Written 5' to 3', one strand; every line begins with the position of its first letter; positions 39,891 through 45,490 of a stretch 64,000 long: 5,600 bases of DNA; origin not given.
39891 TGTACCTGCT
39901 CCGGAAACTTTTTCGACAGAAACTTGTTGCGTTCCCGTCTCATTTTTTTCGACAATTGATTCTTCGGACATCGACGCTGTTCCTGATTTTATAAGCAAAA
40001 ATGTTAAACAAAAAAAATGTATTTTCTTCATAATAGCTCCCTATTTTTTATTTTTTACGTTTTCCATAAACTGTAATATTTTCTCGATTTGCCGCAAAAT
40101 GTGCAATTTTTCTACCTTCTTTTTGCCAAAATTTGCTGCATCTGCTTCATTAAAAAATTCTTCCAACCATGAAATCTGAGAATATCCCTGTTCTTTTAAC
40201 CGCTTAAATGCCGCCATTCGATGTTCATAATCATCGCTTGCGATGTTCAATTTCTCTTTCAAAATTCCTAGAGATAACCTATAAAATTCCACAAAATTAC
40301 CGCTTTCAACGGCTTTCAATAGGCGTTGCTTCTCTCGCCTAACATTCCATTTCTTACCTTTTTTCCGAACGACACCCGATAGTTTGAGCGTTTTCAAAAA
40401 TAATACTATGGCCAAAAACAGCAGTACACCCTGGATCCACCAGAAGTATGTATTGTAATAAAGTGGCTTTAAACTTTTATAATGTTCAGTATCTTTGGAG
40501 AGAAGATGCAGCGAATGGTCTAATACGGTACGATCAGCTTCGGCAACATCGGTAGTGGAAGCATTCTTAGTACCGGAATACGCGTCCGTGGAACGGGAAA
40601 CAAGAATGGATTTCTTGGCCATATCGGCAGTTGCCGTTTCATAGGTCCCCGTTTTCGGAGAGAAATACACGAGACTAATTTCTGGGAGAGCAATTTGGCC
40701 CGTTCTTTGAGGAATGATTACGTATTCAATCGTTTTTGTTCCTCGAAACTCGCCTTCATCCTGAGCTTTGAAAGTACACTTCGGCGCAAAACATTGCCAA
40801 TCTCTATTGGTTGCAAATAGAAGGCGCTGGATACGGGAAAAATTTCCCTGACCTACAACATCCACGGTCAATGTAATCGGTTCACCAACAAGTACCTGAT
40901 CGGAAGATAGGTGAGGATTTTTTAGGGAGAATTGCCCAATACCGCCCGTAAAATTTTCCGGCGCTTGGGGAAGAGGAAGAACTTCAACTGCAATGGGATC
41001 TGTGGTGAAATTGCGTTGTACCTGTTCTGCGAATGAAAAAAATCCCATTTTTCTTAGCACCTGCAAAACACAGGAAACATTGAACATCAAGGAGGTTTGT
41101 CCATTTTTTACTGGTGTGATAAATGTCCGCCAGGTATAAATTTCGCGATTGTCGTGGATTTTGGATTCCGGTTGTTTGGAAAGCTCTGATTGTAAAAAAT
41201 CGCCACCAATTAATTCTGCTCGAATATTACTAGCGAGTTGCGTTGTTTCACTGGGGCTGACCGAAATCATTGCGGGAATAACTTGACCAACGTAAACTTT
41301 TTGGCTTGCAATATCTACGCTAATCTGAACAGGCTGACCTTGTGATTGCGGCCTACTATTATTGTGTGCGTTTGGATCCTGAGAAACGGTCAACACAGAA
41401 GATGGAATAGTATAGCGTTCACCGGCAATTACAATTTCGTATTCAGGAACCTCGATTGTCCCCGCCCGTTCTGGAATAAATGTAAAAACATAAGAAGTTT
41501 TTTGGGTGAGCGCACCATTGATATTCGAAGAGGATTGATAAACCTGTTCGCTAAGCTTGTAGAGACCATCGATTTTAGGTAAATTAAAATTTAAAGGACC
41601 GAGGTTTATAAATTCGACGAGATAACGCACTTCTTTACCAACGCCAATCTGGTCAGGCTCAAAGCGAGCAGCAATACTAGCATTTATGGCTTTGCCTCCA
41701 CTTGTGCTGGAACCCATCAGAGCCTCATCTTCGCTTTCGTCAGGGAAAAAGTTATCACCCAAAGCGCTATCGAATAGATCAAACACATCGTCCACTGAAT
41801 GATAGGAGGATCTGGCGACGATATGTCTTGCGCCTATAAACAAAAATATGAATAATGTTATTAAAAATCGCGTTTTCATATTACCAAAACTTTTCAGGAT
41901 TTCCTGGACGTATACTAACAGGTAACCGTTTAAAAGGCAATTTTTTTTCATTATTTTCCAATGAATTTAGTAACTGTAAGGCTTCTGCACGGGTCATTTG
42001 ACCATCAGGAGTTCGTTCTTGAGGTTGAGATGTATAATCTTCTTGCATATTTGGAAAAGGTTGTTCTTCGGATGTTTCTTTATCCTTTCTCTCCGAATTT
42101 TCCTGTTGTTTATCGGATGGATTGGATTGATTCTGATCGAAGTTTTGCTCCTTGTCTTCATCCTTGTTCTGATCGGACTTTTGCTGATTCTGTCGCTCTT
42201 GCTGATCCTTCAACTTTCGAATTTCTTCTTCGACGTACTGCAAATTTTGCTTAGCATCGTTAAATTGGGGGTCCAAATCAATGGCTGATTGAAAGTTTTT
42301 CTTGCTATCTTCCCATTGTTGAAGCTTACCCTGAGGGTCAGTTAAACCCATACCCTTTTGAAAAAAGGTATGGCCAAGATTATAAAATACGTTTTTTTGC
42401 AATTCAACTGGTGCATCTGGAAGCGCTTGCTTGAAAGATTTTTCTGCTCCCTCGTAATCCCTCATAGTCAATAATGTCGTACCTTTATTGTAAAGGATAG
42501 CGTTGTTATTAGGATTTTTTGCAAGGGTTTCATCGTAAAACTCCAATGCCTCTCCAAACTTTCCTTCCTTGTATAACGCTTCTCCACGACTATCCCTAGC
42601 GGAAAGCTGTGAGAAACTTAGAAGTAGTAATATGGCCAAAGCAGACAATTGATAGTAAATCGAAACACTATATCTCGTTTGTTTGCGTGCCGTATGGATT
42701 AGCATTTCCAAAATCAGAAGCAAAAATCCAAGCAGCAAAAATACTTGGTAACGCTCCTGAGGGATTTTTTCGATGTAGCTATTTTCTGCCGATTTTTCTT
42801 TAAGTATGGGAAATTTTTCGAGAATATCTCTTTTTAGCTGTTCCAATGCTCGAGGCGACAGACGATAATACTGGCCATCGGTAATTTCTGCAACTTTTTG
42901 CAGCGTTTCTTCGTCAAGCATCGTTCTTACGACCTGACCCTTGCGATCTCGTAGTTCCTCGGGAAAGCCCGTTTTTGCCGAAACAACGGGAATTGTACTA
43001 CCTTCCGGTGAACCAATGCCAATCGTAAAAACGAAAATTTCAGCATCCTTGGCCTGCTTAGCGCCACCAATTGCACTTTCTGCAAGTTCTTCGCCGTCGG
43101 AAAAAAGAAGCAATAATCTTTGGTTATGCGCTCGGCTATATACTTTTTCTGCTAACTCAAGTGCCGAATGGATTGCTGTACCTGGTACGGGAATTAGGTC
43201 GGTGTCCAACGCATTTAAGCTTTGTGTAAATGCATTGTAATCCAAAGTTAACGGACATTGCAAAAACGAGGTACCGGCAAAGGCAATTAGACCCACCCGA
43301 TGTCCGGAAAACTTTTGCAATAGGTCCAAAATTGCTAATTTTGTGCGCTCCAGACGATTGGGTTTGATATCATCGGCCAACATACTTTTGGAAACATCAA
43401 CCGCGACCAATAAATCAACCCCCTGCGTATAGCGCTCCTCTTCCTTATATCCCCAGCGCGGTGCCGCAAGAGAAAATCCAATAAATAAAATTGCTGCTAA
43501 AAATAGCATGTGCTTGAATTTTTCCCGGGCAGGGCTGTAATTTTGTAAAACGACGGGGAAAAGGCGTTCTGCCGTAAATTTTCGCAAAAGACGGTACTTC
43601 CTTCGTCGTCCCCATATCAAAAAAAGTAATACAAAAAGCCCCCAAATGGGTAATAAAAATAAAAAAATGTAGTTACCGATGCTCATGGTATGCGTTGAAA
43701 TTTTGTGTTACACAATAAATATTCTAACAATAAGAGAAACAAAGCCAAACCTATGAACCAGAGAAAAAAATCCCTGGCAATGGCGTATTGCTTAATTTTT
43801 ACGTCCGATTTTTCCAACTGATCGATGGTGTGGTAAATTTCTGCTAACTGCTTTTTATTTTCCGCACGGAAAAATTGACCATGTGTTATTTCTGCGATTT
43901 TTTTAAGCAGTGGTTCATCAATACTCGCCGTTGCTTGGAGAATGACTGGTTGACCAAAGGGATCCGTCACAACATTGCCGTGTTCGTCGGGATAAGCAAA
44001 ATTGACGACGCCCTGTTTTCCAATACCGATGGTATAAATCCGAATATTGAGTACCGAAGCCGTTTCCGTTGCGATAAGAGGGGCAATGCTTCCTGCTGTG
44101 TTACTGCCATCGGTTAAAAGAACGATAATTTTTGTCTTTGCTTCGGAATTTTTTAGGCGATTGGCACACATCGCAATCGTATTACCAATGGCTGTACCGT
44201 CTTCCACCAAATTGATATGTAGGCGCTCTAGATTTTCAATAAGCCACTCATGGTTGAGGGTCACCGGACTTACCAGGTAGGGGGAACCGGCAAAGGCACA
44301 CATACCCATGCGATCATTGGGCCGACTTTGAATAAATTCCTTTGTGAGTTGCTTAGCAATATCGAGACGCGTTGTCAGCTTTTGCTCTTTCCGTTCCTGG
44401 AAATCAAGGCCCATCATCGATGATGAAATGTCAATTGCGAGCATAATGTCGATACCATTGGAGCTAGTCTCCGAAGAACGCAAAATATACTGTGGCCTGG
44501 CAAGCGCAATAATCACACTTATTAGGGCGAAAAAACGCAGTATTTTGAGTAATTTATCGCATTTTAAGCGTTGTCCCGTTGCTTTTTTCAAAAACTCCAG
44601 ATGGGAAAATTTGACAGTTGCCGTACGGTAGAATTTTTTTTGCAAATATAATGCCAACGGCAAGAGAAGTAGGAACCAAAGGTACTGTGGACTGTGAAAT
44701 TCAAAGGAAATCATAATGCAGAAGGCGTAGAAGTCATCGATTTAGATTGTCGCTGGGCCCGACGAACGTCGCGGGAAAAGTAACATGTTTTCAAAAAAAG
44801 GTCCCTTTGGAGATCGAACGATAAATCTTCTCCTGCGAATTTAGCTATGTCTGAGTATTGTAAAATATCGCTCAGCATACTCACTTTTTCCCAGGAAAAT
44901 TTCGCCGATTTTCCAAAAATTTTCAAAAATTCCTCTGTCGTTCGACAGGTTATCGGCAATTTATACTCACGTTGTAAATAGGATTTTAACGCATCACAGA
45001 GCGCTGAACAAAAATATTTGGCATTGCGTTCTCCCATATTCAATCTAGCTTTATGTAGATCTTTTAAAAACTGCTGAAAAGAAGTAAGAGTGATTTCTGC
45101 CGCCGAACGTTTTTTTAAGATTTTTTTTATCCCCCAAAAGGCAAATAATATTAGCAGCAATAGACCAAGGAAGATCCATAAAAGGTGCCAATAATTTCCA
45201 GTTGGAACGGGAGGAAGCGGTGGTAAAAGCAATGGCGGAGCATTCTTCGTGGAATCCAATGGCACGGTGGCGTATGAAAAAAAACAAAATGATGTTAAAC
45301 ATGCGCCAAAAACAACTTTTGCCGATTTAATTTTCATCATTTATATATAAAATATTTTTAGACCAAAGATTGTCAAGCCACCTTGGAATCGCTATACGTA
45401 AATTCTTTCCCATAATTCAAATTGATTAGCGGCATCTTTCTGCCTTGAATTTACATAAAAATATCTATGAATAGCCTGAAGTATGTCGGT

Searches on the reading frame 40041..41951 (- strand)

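Call 11: search_protein_families(library=pfam, max_evalue=0.001, proteins=[window:40041-41951:-])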
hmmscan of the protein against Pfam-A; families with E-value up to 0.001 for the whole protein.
window:40041-41951:- (636 aa): 2 families
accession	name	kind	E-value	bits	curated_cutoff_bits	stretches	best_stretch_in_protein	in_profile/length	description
PF13584.12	BatD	-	1.5e-17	64.5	24.1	2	97-181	3-84/92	BatD DUF11 like domain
PF12584.13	TRAPPC10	-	3.3e-05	24.2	22.5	0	392-456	82-139/150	Trafficking protein particle complex subunit 10, TRAPPC10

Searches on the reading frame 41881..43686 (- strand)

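Call 11: search_protein_families(library=pfam, max_evalue=0.001, proteins=[window:41881-43686:-])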
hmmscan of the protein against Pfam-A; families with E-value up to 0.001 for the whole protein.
window:41881-43686:- (601 aa): 12 families
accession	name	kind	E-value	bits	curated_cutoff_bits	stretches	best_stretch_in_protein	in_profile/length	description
PF13519.12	VWA_2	-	2.8e-18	66.9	27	1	93-199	2-107/107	von Willebrand factor type A domain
PF00515.34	TPR_1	-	3.2e-15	55.6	27.8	1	367-394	7-34/34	Tetratricopeptide repeat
PF00092.34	VWA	-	4.5e-13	50.2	23.8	1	91-229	1-144/174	von Willebrand factor type A domain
PF07719.23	TPR_2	-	8.9e-13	47.7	27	1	367-394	7-34/34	Tetratricopeptide repeat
PF13414.12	TPR_11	-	3.6e-08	33.4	26.8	1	368-405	1-38/42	TPR repeat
PF13432.12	TPR_16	-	8.4e-08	33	32.7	1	367-426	3-62/65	Tetratricopeptide repeat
PF14559.12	TPR_19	-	8.4e-07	29.7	25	1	371-426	1-56/68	Tetratricopeptide repeat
PF13181.12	TPR_8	-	2.3e-06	27.8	25.7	0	397-422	3-28/34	Tetratricopeptide repeat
PF13424.12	TPR_12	-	0.00011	22.8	30.1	1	366-423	8-73/77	Tetratricopeptide repeat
PF13374.12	TPR_10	-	0.00013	22.3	27.5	0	361-389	2-30/42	Tetratricopeptide repeat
PF13428.12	TPR_14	-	0.00017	22.4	23.5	0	363-402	3-42/44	Tetratricopeptide repeat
PF13176.12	TPR_7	-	0.00023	21.5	27.9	0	368-395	6-35/36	Tetratricopeptide repeat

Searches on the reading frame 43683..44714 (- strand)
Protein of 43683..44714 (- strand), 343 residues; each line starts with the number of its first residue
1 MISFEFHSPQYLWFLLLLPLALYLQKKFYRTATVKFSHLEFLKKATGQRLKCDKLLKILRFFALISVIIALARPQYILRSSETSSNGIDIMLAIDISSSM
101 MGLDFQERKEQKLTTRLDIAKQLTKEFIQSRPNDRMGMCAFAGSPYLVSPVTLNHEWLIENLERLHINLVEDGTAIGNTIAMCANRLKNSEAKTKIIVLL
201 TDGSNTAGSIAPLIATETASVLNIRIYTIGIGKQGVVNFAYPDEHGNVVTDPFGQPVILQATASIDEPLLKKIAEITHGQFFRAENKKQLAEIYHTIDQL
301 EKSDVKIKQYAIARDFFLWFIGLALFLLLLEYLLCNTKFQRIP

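Call 11: search_protein_families(library=pfam, max_evalue=0.001, proteins=[window:43683-44714:-])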
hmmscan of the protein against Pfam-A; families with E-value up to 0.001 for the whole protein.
window:43683-44714:- (343 aa): 4 families
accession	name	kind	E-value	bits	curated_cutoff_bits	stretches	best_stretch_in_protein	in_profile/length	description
PF13519.12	VWA_2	-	4.2e-18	66.4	27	1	90-203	1-106/107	von Willebrand factor type A domain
PF00092.34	VWA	-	4.2e-16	60.1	23.8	1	89-294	1-172/174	von Willebrand factor type A domain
PF07584.16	BatA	-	3.5e-12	47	25.9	1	1-74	1-77/77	Aerotolerance regulator N-terminal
PF04056.20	Ssl1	-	0.00087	19.6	27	0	94-231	2-138/193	Ssl1-like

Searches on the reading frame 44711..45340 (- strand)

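Call 11: search_protein_families(library=pfam, max_evalue=0.001, proteins=[window:44711-45340:-])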
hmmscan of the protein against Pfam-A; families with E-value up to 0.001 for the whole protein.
window:44711-45340:- (209 aa): 0 families

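Call 82: search_protein_families(library=pfam, max_evalue=0.1, proteins=[window:44711-45340:-])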
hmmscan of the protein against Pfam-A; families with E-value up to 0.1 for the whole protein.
window:44711-45340:- (209 aa): 3 families
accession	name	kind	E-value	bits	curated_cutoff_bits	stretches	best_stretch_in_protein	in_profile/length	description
PF14316.11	DUF4381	-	0.0059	17.3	27.2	1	43-120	13-78/145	Domain of unknown function (DUF4381)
PF13624.11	SurA_N_3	-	0.032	14.5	27.2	0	53-84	13-45/162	SurA-like N-terminal domain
PF06480.20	FtsH_ext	-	0.08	13.6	25.5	0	54-93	3-39/103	FtsH Extracellular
